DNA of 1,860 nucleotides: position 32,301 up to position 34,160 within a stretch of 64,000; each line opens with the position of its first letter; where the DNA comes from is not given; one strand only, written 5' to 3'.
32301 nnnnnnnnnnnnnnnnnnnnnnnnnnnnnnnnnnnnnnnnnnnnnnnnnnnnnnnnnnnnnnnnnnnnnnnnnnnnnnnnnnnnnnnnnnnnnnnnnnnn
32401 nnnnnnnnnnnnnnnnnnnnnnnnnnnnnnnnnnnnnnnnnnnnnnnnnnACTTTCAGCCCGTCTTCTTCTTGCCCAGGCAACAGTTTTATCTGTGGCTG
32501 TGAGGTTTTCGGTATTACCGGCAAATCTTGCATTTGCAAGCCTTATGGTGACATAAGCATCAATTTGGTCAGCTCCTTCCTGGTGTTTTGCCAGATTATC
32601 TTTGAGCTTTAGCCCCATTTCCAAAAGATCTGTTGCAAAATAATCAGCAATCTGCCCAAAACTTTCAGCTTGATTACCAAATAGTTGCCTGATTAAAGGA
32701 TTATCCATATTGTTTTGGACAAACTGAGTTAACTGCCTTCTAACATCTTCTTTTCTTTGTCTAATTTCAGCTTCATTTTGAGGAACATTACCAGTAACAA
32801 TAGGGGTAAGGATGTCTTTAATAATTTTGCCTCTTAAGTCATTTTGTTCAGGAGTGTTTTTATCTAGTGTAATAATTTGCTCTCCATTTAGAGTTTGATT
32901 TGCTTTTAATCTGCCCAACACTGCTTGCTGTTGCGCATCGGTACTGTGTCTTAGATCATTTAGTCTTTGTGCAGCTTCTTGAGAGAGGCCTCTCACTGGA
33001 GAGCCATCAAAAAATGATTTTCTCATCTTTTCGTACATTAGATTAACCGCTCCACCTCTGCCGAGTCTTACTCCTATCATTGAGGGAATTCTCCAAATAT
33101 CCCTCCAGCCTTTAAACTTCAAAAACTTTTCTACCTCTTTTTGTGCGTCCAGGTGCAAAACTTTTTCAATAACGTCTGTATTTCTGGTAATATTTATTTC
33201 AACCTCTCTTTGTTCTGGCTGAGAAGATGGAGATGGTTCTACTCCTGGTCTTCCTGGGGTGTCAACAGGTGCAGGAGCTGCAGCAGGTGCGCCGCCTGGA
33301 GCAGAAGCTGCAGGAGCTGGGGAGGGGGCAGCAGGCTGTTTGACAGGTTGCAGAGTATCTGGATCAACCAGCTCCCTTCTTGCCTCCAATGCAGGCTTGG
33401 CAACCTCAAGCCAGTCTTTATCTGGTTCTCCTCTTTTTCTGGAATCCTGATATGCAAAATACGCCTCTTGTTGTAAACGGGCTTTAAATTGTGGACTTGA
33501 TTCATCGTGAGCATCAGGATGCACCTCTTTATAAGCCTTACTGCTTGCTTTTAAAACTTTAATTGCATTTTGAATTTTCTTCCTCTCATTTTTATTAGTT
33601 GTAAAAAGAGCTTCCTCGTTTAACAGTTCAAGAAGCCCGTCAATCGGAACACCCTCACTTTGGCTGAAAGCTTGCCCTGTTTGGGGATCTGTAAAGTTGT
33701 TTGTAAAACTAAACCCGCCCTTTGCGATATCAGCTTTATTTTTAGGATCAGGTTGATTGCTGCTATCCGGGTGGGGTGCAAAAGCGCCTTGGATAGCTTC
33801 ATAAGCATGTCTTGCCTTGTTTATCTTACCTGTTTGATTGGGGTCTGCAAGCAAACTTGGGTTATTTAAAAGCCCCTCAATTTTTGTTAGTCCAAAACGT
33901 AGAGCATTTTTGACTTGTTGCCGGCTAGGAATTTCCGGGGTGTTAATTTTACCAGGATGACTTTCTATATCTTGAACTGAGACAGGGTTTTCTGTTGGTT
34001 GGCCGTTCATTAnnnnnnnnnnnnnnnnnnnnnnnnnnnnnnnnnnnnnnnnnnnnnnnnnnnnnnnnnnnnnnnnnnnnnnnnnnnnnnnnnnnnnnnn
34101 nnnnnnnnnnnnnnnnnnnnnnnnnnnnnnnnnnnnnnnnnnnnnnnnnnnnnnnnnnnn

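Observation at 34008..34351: Small acidic protein translationally coupled (TAG-ta-ATG) to the giant gene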

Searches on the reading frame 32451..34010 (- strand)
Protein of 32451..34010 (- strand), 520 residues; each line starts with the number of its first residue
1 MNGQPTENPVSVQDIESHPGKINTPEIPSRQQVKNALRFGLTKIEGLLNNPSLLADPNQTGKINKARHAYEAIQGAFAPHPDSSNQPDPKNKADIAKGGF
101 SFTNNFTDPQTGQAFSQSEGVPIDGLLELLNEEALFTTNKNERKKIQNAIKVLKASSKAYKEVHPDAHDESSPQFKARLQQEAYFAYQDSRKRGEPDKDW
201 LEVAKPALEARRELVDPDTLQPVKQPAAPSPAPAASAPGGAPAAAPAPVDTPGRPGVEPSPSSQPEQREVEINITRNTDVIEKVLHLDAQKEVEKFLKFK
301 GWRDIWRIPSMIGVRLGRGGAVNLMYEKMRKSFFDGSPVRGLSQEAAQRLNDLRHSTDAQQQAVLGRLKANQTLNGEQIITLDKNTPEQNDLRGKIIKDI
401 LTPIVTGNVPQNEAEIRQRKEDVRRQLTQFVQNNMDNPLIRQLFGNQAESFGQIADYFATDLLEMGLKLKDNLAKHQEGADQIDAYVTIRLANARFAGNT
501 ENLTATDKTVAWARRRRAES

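Call 37: find_homologous_proteins(query=window:32451-34010:-, max_evalue=0.001)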
Query window:32451-34010:-: 8000 candidates shared short words with the query, none scored E <= 0.001.
